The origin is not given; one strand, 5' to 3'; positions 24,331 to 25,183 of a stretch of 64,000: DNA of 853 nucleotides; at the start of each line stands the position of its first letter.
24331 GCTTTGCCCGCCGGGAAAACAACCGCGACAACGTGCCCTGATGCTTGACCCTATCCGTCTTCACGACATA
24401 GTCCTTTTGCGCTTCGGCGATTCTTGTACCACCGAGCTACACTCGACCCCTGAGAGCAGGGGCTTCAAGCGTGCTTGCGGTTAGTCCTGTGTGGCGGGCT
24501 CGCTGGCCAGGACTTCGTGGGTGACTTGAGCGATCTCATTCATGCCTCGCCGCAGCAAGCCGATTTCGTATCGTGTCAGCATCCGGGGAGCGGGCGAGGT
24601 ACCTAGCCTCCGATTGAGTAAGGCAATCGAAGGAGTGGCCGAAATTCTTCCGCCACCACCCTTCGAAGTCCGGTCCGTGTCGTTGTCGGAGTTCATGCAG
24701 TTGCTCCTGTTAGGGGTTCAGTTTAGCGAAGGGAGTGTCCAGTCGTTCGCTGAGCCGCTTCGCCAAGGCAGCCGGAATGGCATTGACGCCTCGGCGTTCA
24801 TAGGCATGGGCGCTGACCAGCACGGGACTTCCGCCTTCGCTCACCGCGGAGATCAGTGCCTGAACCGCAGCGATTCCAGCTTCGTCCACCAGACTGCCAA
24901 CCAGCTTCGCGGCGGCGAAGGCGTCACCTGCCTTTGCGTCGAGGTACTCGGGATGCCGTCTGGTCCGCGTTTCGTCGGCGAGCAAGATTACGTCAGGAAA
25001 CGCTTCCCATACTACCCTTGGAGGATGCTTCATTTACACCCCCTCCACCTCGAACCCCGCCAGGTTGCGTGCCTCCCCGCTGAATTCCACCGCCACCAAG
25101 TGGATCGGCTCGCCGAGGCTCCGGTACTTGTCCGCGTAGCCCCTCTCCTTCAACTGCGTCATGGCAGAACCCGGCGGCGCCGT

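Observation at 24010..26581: AAA-ATPase/PD-(D/E)xK (PF09820+DUF1703-like) gene stop/start-overlapped with the xanthine-dehydrogenase-like gene and followed by a coupled 107-aa unknown protein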

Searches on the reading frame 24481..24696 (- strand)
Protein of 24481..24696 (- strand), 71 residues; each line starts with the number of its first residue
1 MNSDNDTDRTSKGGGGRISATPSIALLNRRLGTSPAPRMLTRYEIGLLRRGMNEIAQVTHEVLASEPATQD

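Call 4: search_protein_families(library=pfam, proteins=[window:24481-24696:-], max_evalue=0.1)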
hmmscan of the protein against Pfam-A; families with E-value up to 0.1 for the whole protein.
window:24481-24696:- (71 aa): 0 families

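Call 5: search_protein_families(library=ncbifam, proteins=[window:24481-24696:-], max_evalue=0.1)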
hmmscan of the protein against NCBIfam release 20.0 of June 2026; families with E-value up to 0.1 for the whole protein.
window:24481-24696:- (71 aa): 0 families

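Call 6: search_protein_families(library=padloc, proteins=[window:24481-24696:-], max_evalue=0.1)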
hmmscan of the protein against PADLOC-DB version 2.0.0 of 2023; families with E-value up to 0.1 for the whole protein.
window:24481-24696:- (71 aa): 0 families

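Call 7: search_protein_families(library=phrogs, proteins=[window:24481-24696:-], max_evalue=0.1)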
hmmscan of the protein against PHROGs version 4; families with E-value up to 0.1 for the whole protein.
window:24481-24696:- (71 aa): 0 families

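Call 36: search_protein_families(library=pfam, proteins=[P0135], max_evalue=1)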
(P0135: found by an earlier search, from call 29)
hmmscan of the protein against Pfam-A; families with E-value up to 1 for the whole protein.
P0135 (241 aa): 1 family
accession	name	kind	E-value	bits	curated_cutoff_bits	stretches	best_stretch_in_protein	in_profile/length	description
PF00156.33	Pribosyltran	-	5.3e-05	23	26.3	1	91-176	44-127/158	Phosphoribosyl transferase domain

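Call 113: search_protein_families(library=pfam, proteins=[L087:13490-13990:+, L087:12515-12829:-, L087:12822-13142:-], max_evalue=0.01)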
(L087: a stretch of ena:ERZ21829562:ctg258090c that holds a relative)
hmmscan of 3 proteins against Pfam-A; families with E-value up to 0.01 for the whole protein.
L087:13490-13990:+ (166 aa): 0 families

L087:12515-12829:- (104 aa): 3 families
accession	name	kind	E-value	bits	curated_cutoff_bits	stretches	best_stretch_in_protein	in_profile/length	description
PF01381.28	HTH_3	-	0.00011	22.6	23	1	45-81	1-37/55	Helix-turn-helix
PF13560.12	HTH_31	-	0.00063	20.4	27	1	45-85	6-47/64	Helix-turn-helix domain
PF15731.11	MqsA_antitoxin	-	0.0025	18.4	30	1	41-99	70-128/131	Antitoxin component of bacterial toxin-antitoxin system, MqsA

L087:12822-13142:- (106 aa): 1 family
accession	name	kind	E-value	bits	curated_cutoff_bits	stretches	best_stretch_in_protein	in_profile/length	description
PF06296.18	RelE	-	2.4e-05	24.9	27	1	43-102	41-99/120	RelE toxin of RelE / RelB toxin-antitoxin system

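Call 127: search_protein_families(library=pfam, proteins=[L113:12578-14941:+, L113:11232-12578:+, L113:14943-16421:+], max_evalue=0.01)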
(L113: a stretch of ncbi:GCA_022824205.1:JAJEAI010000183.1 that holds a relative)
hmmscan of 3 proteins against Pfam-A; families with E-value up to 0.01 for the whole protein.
L113:12578-14941:+ (787 aa): 2 families
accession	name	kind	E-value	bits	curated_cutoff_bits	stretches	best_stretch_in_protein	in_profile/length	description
PF09609.15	Cas_GSU0054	-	2.7e-17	63.2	21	2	17-203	28-226/552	CRISPR-associated protein, GSU0054 family (Cas_GSU0054)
PF00156.33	Pribosyltran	-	0.0033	17.2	26.3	1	356-406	80-130/158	Phosphoribosyl transferase domain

L113:11232-12578:+ (448 aa): 1 family
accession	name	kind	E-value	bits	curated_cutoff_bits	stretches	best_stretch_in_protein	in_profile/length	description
PF09617.15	Cas_GSU0053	-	1.4e-52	178.5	25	1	21-190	3-166/168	CRISPR-associated protein GSU0053 (Cas_GSU0053)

L113:14943-16421:+ (492 aa): 3 families
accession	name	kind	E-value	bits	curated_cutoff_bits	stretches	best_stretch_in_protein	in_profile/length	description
PF22335.1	Cas10-Cmr2_palm2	-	2.9e-28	99.1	27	1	245-379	1-133/133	Cas10/Cmr2, second palm domain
PF18211.6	Csm1_B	-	1.2e-09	38.4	26.4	1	29-107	7-87/94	Csm1 subunit domain B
PF21905.1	Zf-Nsp1alpha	-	0.0045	16.9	27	0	160-180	6-25/42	Nsp1alpha N-terminal zinc finger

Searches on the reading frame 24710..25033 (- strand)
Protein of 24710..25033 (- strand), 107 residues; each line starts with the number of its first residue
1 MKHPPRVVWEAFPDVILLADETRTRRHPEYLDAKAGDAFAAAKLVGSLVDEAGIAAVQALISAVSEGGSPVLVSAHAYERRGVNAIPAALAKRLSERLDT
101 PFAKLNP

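Call 4: search_protein_families(library=pfam, proteins=[window:24710-25033:-], max_evalue=0.1)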
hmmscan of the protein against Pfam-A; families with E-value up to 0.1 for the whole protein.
window:24710-25033:- (107 aa): 0 families

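Call 5: search_protein_families(library=ncbifam, proteins=[window:24710-25033:-], max_evalue=0.1)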
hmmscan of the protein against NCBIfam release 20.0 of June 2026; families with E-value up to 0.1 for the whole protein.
window:24710-25033:- (107 aa): 1 family
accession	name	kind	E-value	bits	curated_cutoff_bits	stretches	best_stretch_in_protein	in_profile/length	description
NF050084.1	pip_6_carb_DH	equivalog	0.0067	15.4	730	1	20-81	277-338/475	L-piperidine-6-carboxylate dehydrogenase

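Call 6: search_protein_families(library=padloc, proteins=[window:24710-25033:-], max_evalue=0.1)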
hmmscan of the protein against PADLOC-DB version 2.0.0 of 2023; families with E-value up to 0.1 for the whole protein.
window:24710-25033:- (107 aa): 0 families

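Call 7: search_protein_families(library=phrogs, proteins=[window:24710-25033:-], max_evalue=0.1)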
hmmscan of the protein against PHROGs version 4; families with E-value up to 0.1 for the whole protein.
window:24710-25033:- (107 aa): 1 family
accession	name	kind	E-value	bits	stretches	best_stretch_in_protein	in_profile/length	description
phrog_22413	-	unknown function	1.4e-13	51.9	1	13-98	12-94/242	-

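Call 8: find_homologous_proteins(query=window:24710-25033:-, max_evalue=0.001)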
Query window:24710-25033:- (107 aa): 9 proteins with E <= 0.001 among 22 candidates.
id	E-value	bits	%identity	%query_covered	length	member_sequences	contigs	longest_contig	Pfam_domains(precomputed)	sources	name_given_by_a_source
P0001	3.1e-31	125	64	95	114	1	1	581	-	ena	-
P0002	1.1e-29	120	63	95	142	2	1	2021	-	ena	-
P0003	6.4e-29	118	64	94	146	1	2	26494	-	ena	-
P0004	1.1e-26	111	63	93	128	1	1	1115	-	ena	-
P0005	1.2e-24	104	72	73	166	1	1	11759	-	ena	-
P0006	2.6e-10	58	69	50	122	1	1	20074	-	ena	-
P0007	3.3e-8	52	65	46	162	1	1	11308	-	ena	-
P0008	1.2e-6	47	76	35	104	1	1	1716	-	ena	-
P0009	5.9e-6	44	82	32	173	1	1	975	PF01327.27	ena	-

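Call 10: find_encoding_contigs(protein=P0003, flank=8000, max_places=4)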
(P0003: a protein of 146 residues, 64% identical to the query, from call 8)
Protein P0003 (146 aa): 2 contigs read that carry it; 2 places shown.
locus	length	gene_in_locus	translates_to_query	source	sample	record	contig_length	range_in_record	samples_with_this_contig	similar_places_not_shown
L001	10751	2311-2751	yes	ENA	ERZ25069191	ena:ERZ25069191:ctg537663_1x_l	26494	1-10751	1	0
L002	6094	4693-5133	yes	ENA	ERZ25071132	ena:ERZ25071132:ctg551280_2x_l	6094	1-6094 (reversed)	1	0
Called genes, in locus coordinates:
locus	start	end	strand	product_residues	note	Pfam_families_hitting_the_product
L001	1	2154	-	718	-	?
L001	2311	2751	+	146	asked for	-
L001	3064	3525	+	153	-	PF00665:rve, PF13683:rve_3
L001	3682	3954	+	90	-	-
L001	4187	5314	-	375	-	PF05598:DUF772, PF01609:DDE_Tnp_1, PF13751:DDE_Tnp_1_6 (weak)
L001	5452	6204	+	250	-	-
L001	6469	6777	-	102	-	PF04434:SWIM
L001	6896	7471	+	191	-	PF01726:LexA_DNA_bind, PF00717:Peptidase_S24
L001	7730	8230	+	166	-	-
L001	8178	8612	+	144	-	-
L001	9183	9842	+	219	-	PF00271:Helicase_C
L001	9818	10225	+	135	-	PF13589:HATPase_c_3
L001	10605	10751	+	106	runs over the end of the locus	-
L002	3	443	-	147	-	?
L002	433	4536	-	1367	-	PF20698:PIN-TPR-GreABC (faint), PF24407:HTH_upst_double_PIN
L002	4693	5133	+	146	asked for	-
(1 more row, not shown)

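Call 12: find_encoding_contigs(protein=window:24710-25033:-, flank=10000, max_places=6)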
Protein window:24710-25033:- (107 aa): 1 contig read that carries it; 1 place shown.
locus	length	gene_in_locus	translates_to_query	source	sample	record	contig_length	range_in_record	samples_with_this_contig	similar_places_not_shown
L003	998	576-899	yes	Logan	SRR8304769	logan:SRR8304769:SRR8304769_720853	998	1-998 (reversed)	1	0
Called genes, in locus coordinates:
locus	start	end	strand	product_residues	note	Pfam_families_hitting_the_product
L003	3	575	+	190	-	?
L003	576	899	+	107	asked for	-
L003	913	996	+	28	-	?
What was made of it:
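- The exact 107-aa ORF recurs in one other short contig, L003 (call 12).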

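Call 29: list_cluster_members(proteins=[P0010, window:24710-25033:-, window:24481-24696:-, window:26578-28899:-])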
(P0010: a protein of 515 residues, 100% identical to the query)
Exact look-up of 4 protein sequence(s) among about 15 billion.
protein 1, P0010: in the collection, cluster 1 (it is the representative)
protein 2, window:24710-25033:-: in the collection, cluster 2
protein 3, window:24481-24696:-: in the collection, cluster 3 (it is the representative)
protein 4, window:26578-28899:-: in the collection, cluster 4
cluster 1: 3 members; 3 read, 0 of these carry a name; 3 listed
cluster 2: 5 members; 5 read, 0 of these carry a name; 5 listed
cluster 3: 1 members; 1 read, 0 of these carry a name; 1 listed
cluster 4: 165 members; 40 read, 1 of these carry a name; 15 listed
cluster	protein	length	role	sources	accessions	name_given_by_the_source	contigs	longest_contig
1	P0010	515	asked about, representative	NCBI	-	-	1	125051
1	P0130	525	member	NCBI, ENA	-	-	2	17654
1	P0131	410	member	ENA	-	-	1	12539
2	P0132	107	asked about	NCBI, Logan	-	-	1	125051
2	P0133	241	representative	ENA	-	-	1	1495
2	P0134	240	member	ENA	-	-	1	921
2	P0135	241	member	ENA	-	-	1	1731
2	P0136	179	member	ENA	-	-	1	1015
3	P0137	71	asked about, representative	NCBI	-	-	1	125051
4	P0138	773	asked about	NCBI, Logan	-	-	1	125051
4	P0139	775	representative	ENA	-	-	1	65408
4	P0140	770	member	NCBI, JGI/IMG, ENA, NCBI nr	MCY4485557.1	MAG: xanthine dehydrogenase family protein molybdopterin-binding subunit ... | xanthine dehydrogenase family protein molybdopterin-binding subunit [Deltaproteobacteria ...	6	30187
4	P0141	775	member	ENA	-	-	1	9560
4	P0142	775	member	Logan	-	-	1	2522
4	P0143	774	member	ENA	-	-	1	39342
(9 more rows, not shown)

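Call 36: search_protein_families(library=pfam, proteins=[P0135, P0007, P0009], max_evalue=1)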
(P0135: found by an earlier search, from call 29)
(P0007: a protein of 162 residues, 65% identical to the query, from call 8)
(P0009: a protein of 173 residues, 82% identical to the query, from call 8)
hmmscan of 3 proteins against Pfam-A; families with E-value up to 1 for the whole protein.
P0135 (241 aa): 1 family
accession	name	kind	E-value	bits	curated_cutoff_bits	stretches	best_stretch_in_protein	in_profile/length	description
PF00156.33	Pribosyltran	-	5.3e-05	23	26.3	1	91-176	44-127/158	Phosphoribosyl transferase domain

P0007 (162 aa): 1 family
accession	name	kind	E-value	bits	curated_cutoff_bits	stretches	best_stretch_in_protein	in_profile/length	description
PF00156.33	Pribosyltran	-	0.0092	15.7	26.3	1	81-122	85-126/158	Phosphoribosyl transferase domain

P0009 (173 aa): 1 family
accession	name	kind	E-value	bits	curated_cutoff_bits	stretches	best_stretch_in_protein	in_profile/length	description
PF01327.26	Pep_deformylase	-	9.3e-18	64.7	22.8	1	101-156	98-153/156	Polypeptide deformylase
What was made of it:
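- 24536..25033 (-): Pseudogene of a 241-aa KfrC-like, PRTase-fold gene. Residues 1-103 and 179-241 are retained. There is a 76-codon in-frame deletion at about 24725-24727 and a nonsense codon TAA at 24710-24712. The 107-aa ORF 24710-25033 is its first part. PF00156 scores 5e-5 on the intact relative (call 36).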

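Call 113: search_protein_families(library=pfam, proteins=[L087:13490-13990:+, L087:12515-12829:-, L087:12822-13142:-], max_evalue=0.01)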
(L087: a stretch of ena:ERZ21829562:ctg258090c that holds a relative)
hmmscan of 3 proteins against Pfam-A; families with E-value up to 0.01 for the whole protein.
L087:13490-13990:+ (166 aa): 0 families

L087:12515-12829:- (104 aa): 3 families
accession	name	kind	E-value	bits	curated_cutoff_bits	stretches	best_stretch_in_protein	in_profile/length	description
PF01381.28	HTH_3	-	0.00011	22.6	23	1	45-81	1-37/55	Helix-turn-helix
PF13560.12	HTH_31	-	0.00063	20.4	27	1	45-85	6-47/64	Helix-turn-helix domain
PF15731.11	MqsA_antitoxin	-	0.0025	18.4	30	1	41-99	70-128/131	Antitoxin component of bacterial toxin-antitoxin system, MqsA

L087:12822-13142:- (106 aa): 1 family
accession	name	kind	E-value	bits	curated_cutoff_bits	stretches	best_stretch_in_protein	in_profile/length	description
PF06296.18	RelE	-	2.4e-05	24.9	27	1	43-102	41-99/120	RelE toxin of RelE / RelB toxin-antitoxin system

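Call 127: search_protein_families(library=pfam, proteins=[L113:12578-14941:+, L113:11232-12578:+, L113:14943-16421:+], max_evalue=0.01)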
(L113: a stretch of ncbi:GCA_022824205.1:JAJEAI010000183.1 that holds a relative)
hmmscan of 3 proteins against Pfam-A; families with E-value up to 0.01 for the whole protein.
L113:12578-14941:+ (787 aa): 2 families
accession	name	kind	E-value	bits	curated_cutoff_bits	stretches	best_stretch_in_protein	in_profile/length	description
PF09609.15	Cas_GSU0054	-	2.7e-17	63.2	21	2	17-203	28-226/552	CRISPR-associated protein, GSU0054 family (Cas_GSU0054)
PF00156.33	Pribosyltran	-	0.0033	17.2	26.3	1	356-406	80-130/158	Phosphoribosyl transferase domain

L113:11232-12578:+ (448 aa): 1 family
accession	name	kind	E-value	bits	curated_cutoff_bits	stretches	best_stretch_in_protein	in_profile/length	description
PF09617.15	Cas_GSU0053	-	1.4e-52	178.5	25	1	21-190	3-166/168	CRISPR-associated protein GSU0053 (Cas_GSU0053)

L113:14943-16421:+ (492 aa): 3 families
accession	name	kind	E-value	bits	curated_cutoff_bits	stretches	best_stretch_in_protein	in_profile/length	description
PF22335.1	Cas10-Cmr2_palm2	-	2.9e-28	99.1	27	1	245-379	1-133/133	Cas10/Cmr2, second palm domain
PF18211.6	Csm1_B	-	1.2e-09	38.4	26.4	1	29-107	7-87/94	Csm1 subunit domain B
PF21905.1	Zf-Nsp1alpha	-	0.0045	16.9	27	0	160-180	6-25/42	Nsp1alpha N-terminal zinc finger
